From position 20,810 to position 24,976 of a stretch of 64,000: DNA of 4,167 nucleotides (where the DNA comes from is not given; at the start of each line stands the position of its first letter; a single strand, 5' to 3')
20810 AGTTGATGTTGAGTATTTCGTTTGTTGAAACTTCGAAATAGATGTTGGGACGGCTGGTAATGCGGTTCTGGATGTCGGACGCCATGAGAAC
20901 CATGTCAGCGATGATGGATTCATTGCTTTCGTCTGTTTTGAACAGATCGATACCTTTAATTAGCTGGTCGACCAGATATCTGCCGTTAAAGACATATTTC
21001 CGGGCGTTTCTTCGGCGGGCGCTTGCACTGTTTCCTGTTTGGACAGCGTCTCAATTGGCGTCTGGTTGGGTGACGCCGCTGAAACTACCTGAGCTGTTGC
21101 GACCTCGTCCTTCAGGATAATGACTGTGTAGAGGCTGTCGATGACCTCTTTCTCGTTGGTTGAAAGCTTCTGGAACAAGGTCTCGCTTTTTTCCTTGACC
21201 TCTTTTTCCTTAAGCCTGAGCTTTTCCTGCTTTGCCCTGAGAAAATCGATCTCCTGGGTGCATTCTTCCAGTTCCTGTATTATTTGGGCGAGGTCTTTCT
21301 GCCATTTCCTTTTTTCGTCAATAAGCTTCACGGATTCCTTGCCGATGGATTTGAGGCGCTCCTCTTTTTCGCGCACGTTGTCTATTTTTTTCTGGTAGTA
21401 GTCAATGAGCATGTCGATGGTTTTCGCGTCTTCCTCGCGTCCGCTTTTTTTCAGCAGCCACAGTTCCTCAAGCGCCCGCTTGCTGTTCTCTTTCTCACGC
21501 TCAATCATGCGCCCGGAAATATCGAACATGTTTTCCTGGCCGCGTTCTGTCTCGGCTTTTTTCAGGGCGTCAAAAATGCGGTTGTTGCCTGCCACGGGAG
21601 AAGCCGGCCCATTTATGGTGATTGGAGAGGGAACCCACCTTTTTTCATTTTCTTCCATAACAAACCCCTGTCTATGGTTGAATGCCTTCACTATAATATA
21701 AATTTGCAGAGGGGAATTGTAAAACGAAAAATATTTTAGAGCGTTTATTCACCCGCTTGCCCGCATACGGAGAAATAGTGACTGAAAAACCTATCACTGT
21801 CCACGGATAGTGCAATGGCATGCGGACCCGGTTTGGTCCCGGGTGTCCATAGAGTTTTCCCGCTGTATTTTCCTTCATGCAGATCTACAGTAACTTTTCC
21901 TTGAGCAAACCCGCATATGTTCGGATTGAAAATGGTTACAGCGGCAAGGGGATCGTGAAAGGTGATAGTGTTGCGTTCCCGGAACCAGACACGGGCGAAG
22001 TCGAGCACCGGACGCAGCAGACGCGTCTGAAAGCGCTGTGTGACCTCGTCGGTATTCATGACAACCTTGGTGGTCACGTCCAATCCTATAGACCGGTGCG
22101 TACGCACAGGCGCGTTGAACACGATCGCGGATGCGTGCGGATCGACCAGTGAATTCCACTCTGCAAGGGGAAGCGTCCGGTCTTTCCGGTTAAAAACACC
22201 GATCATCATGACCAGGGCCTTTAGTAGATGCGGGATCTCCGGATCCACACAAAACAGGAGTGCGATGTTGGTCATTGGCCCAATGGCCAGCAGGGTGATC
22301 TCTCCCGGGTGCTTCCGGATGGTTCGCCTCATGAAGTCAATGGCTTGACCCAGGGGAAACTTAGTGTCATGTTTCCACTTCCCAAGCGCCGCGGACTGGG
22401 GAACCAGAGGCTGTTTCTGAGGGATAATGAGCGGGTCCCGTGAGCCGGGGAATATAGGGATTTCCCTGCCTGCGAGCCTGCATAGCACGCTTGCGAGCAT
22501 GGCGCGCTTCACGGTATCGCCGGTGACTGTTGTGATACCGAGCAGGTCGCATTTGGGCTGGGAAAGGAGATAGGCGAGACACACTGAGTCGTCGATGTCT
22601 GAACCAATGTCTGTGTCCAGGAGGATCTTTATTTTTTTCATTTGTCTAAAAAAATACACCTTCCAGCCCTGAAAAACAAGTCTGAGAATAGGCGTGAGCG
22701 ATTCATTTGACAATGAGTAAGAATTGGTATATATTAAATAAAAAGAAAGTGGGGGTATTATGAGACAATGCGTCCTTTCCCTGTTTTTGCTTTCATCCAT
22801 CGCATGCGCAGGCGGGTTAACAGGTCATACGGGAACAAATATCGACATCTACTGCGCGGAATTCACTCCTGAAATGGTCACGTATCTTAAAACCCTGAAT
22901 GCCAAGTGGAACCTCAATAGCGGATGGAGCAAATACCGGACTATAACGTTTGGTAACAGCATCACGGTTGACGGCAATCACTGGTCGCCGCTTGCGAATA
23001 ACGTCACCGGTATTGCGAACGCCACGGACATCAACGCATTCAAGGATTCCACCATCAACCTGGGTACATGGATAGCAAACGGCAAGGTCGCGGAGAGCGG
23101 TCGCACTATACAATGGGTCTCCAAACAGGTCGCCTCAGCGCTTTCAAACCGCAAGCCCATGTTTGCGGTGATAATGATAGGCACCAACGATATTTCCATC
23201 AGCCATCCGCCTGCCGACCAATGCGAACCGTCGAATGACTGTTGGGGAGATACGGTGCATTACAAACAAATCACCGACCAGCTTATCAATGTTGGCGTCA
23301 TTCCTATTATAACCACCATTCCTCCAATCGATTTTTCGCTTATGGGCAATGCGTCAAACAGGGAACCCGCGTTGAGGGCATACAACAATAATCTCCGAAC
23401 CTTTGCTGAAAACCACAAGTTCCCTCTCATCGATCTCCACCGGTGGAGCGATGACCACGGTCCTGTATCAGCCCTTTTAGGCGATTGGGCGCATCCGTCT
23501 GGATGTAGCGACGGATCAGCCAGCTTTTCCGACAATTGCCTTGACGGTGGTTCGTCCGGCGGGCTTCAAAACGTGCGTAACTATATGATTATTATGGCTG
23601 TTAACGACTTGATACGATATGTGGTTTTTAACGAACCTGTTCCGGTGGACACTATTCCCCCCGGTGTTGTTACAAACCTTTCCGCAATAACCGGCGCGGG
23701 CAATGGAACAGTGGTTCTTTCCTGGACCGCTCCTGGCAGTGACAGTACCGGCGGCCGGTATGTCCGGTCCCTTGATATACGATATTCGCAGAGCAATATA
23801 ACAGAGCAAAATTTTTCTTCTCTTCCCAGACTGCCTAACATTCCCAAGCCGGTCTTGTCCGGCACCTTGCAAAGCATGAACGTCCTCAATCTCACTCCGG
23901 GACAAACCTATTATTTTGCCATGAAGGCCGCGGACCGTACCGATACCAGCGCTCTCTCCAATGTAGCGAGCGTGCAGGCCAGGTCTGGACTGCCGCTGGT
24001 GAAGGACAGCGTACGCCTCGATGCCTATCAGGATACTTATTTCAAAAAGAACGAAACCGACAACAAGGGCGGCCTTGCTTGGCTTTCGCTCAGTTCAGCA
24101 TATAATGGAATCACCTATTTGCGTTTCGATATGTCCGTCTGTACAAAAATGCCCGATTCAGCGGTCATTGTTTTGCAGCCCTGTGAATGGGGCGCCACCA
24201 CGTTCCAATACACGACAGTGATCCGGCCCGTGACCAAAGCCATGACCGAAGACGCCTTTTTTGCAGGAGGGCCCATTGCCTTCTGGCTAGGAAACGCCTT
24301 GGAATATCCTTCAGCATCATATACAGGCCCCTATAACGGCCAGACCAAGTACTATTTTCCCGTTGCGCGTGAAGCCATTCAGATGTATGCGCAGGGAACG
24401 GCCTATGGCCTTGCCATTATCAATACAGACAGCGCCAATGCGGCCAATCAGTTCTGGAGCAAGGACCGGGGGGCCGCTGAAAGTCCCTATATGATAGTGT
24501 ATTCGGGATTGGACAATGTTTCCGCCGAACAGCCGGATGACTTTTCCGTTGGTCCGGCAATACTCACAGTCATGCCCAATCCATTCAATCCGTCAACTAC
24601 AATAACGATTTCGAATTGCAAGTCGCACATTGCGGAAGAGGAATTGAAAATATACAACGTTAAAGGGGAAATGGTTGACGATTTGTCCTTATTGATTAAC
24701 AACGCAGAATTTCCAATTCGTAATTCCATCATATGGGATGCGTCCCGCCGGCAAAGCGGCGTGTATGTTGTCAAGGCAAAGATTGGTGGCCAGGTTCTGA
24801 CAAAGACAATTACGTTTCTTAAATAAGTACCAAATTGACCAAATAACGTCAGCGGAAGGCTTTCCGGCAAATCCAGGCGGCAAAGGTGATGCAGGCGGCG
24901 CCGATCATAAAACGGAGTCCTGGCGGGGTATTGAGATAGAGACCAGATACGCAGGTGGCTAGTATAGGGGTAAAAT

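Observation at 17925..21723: Complete type IIB topoisomerase (Topo VI A+B) operon in a bacterial chromosome, preceded by two uncharacterised co-oriented ORFs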

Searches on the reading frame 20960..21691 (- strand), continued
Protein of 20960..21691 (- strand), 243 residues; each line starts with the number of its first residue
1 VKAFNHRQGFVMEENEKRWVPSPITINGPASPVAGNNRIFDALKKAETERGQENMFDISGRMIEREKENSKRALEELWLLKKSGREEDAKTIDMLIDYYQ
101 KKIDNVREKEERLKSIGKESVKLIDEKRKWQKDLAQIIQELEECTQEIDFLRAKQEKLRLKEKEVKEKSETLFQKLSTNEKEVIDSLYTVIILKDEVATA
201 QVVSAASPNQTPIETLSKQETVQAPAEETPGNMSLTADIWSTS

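Call 60: fold_search(model_id=the predicted structure, library=pdb)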
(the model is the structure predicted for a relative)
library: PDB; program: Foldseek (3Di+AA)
matches with E <= 10: 195; with E <= 0.001: 0
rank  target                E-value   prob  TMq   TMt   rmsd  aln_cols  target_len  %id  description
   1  3u3b_B                1.1e+00  0.57  0.16  0.49   5.5        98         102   10  Crystal Structure of Computationally Redesigned Four-Helix Bundle (released 2012-06-13)
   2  6fes_A                1.3e+00  0.30  0.17  0.18   6.5       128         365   10  Crystal structure of novel repeat protein BRIC2 fused to DARPin D12 (released 2018-09-05)
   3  6m6w_G                1.3e+00  0.05  0.09  0.19  14.1       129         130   14  Crystal structure the toxin-antitoxin MntA-HpeT mutant-Y104A (released 2020-09-30)
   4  7zly                  1.8e+00  0.18  0.16  0.16   7.0       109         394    7  Crystal structure of human GPCR Niacin receptor (HCA2) expressed from Spodoptera frugiperda (released 2023-04-12)
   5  6m97                  1.8e+00  0.13  0.15  0.23   8.3       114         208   10  Crystal structure of the high-affinity copper transporter Ctr1 (released 2019-04-03)
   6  6m6u_G                1.8e+00  0.03  0.09  0.16  15.1       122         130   16  Crystal structure the toxin-antitoxin MntA-HpeT mutant-D39ED41E (released 2020-09-30)
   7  5uig                  1.9e+00  0.08  0.13  0.13   9.8       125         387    9  Crystal structure of adenosine A2A receptor bound to a novel triazole-carboximidamide antagonist (released 2017-02-08)
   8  6m98                  2.0e+00  0.14  0.15  0.24   7.2       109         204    8  Crystal structure of the high-affinity copper transporter Ctr1 in complex with Cu(I) (released 2019-04-03)
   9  8zwf_A                2.0e+00  0.10  0.13  0.14   8.4       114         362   10  cryoEM structure of JR14a bound C3aR-BRIL-BAG2 complex (released 2025-05-14)
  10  8a6x_B                2.0e+00  0.04  0.10  0.10  31.0       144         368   12  Crystal structure of a chimeric LOV-Histidine kinase SB2F1 (asymmetrical variant, trigonal form with long c axis) (released 2024-01-10)
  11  1tqg                  2.2e+00  0.35  0.17  0.49   5.3        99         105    7  CheA phosphotransferase domain from Thermotoga maritima (released 2004-09-07)
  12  2lch_MODEL_1_A        2.2e+00  0.23  0.17  0.44   6.0       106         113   15  Solution NMR Structure of a Protein With a Redesigned Hydrophobic Core, Northeast Structural Genomics Consorti (released 2011-05-25)
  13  3u3b_A                2.3e+00  0.30  0.16  0.47   5.5       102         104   10  Crystal Structure of Computationally Redesigned Four-Helix Bundle (released 2012-06-13)
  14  7t2y_A                2.4e+00  0.23  0.16  0.44   5.2        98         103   11  X-ray structure of a designed cold unfolding four helix bundle (released 2022-03-02)
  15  2gd5_B                2.7e+00  0.16  0.11  0.24   9.4        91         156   13  Structural basis for budding by the ESCRTIII factor CHMP3 (released 2006-06-13)
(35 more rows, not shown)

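Call 64: search_protein_families(library=padloc, proteins=[P0092, P0002, P0010, P0051], max_evalue=0.01)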
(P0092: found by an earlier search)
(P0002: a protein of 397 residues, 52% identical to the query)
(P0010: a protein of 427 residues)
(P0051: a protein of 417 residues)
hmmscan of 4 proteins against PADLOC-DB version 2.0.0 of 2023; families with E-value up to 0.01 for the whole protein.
P0092 (386 aa): 0 families

P0002 (397 aa): 2 families
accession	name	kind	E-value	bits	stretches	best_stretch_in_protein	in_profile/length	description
PDLC00550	JetC2|JetC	-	0.00048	16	1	37-173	313-439/1355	DUF3584 domain; MukB-like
PDLC00518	JetC1|JetC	-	0.0044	12.9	1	30-166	313-450/1112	DUF3584 domain; MukB-like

P0010 (427 aa): 1 family
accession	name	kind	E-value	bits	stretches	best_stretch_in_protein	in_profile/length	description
PDLC02722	PbeC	-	0.0099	12.5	0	21-158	340-475/643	PbeC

P0051 (417 aa): 0 families

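Call 72: search_protein_families(library=pfam, alignment_id=A3, max_evalue=0.01)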
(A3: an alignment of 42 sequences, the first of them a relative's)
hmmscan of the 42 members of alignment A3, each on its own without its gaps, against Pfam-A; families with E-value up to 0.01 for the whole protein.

A. member 1, P0002 (397 aa): 3 families
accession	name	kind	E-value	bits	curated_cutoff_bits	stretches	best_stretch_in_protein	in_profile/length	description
PF24319.2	DUF7491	-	0.004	17.8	30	1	86-150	25-89/90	Coiled-coil region of unknown function (DUF7491)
PF00435.27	Spectrin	-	0.0095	16.8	29.9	1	63-138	22-97/105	Spectrin repeat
PF04803.17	Cor1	-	0.0097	16.6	32.1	0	349-387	83-121/132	Cor1/Xlr/Xmr conserved region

B. families by the number of members that match (of 42 scanned): 18 families
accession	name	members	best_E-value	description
PF06386.16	GvpL_GvpF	2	0.0021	Gas vesicle synthesis protein GvpL/GvpF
PF24319.2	DUF7491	2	0.0024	Coiled-coil region of unknown function (DUF7491)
PF05483.17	SCP-1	2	0.0033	Synaptonemal complex protein 1 (SCP-1)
PF04803.17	Cor1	2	0.0075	Cor1/Xlr/Xmr conserved region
PF20379.3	DUF6674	1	5.3e-05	Family of unknown function (DUF6674)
PF11932.13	DUF3450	1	0.00042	Protein of unknown function (DUF3450)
PF07795.16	DUF1635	1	0.0016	Protein of unknown function (DUF1635)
PF05837.17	CENP-H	1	0.0017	Centromere protein H (CENP-H)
PF08286.16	Spc24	1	0.0021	Spc24 subunit of Ndc80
PF10303.14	DUF2408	1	0.0028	Protein of unknown function (DUF2408)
PF17723.7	RHH_8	1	0.0028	Ribbon-Helix-Helix transcriptional regulator family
PF25541.1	TBCA_PH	1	0.0029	PH domain-containing proteins, TBCA domain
PF20229.3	ChrB_N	1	0.0043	Protein ChrB, N-terminal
PF01134.28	GIDA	1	0.0048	Glucose inhibited division protein A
PF04136.21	COG3_N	1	0.0058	Conserved oligomeric Golgi complex subunit 3, N-terminal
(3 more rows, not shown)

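Call 73: find_encoding_contigs(protein=P0004, flank=6000, max_places=4)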
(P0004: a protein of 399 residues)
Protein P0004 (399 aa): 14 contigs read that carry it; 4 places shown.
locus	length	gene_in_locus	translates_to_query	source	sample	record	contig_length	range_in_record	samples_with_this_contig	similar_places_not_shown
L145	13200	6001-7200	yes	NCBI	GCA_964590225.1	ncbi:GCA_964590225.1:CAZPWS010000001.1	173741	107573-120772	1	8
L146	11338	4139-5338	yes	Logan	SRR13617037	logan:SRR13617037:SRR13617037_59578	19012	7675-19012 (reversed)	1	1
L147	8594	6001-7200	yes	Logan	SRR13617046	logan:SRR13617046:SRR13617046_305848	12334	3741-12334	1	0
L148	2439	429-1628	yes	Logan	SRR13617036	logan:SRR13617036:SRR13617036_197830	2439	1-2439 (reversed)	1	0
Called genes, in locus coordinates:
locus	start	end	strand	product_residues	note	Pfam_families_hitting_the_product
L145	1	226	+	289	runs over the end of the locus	PF02585:PIG-L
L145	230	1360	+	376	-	PF13524:Glyco_trans_1_2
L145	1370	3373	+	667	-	PF01075:Glyco_transf_9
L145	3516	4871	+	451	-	PF01408:GFO_IDH_MocA, PF02894:GFO_IDH_MocA_C, PF22725:GFO_IDH_MocA_C3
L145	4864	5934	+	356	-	PF00356:LacI (weak), PF00532:Peripla_BP_1 (weak), PF13377:Peripla_BP_3, PF13407:Peripla_BP_4 (weak)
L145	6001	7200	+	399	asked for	-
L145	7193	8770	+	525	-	PF02518:HATPase_c, PF13589:HATPase_c_3, PF09239:Topo-VIb_trans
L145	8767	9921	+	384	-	PF04406:TP6A_N, PF20768:Topo_VI_alpha, PF21180:TOP6A-Spo11_Toprim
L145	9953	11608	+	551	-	-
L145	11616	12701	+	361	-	PF00483:NTP_transferase, PF12804:NTP_transf_3 (weak)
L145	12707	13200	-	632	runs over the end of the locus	PF02784:Orn_Arg_deC_N, PF17810:Arg_decarb_HB, PF17944:Arg_decarbox_C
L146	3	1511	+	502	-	?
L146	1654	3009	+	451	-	PF01408:GFO_IDH_MocA, PF02894:GFO_IDH_MocA_C, PF22725:GFO_IDH_MocA_C3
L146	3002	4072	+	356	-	PF00356:LacI (weak), PF00532:Peripla_BP_1 (weak), PF13377:Peripla_BP_3, PF13407:Peripla_BP_4 (weak)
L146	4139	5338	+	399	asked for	-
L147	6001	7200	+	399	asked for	-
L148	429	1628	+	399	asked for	-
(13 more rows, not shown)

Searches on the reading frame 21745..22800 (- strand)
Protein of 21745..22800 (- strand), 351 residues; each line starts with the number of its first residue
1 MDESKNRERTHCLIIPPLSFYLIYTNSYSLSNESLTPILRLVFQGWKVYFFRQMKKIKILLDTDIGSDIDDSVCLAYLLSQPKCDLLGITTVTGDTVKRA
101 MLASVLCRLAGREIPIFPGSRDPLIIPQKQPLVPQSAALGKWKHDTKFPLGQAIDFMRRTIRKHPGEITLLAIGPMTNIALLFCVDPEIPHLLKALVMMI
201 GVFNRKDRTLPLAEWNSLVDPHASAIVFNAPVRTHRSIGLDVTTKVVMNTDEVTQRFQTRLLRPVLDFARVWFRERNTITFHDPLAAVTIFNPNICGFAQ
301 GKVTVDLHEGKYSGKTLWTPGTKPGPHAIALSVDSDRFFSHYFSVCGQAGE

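Call 3: search_protein_families(library=pfam, proteins=[window:21745-22800:-], max_evalue=0.01)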
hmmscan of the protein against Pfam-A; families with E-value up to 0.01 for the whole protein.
window:21745-22800:- (351 aa): 1 family
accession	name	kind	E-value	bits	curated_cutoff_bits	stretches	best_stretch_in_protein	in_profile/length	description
PF01156.24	IU_nuc_hydro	-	4.7e-58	197.6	34.2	1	59-339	1-296/297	Inosine-uridine preferring nucleoside hydrolase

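Call 4: search_protein_families(library=ncbifam, proteins=[window:21745-22800:-], max_evalue=0.01)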
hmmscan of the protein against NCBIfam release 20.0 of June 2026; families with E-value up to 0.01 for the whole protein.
window:21745-22800:- (351 aa): 4 families
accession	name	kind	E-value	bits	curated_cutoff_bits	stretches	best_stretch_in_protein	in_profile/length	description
NF008036.0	PRK10768.1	equivalog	4.7e-32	111.3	382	1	56-318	2-269/304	ribonucleoside hydrolase RihC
NF052221.1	UridNuclsHydUriH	equivalog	2.2e-28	99.3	450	1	58-339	1-299/310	uridine-preferring nucleoside hydrolase UriH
NF007761.0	PRK10443.1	equivalog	9.6e-24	84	433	1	57-316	3-274/311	pyrimidine-specific ribonucleoside hydrolase RihA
NF007417.0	PRK09955.1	equivalog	6.1e-21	74.6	459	1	54-318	1-275/313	ribosylpyrimidine nucleosidase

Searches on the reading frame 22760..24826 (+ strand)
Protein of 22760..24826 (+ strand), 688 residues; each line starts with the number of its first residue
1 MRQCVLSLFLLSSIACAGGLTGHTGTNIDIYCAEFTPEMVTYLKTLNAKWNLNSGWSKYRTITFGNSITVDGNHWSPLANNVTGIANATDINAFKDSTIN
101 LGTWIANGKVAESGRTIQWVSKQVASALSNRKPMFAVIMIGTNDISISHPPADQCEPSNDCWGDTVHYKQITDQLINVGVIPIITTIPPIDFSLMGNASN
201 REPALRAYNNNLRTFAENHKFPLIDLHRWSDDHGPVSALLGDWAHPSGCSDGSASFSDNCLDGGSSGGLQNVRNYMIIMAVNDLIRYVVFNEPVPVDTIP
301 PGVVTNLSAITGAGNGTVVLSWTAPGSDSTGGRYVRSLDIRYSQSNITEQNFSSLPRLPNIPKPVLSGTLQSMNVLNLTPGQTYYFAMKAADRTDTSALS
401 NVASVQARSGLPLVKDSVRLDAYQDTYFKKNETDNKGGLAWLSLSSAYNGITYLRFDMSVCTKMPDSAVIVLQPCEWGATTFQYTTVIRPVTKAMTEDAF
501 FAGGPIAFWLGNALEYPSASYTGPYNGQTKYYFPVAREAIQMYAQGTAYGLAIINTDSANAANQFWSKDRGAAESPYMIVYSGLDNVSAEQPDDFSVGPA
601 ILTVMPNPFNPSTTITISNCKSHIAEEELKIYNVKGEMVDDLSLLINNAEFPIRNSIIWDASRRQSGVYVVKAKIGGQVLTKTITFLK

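Call 3: search_protein_families(library=pfam, proteins=[window:22760-24826:+], max_evalue=0.01)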
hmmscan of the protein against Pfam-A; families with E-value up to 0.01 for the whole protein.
window:22760-24826:+ (688 aa): 5 families
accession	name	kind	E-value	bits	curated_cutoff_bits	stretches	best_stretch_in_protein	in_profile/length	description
PF13472.12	Lipase_GDSL_2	-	2.1e-15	58.1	32.9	1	64-247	2-172/178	GDSL-like Lipase/Acylhydrolase family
PF00657.28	Lipase_GDSL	-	1.4e-08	35.6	23.6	1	63-247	3-197/208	GDSL-like Lipase/Acylhydrolase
PF18962.6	Por_Secre_tail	-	5.4e-07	30.3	27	1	605-683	2-72/75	Secretion system C-terminal sorting domain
PF00041.27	fn3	-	9e-06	26.3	25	1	304-400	3-78/84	Fibronectin type III domain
PF16656.11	Pur_ac_phosph_N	-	0.0048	17.9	30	0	312-401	10-87/93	Purple acid Phosphatase, N-terminal domain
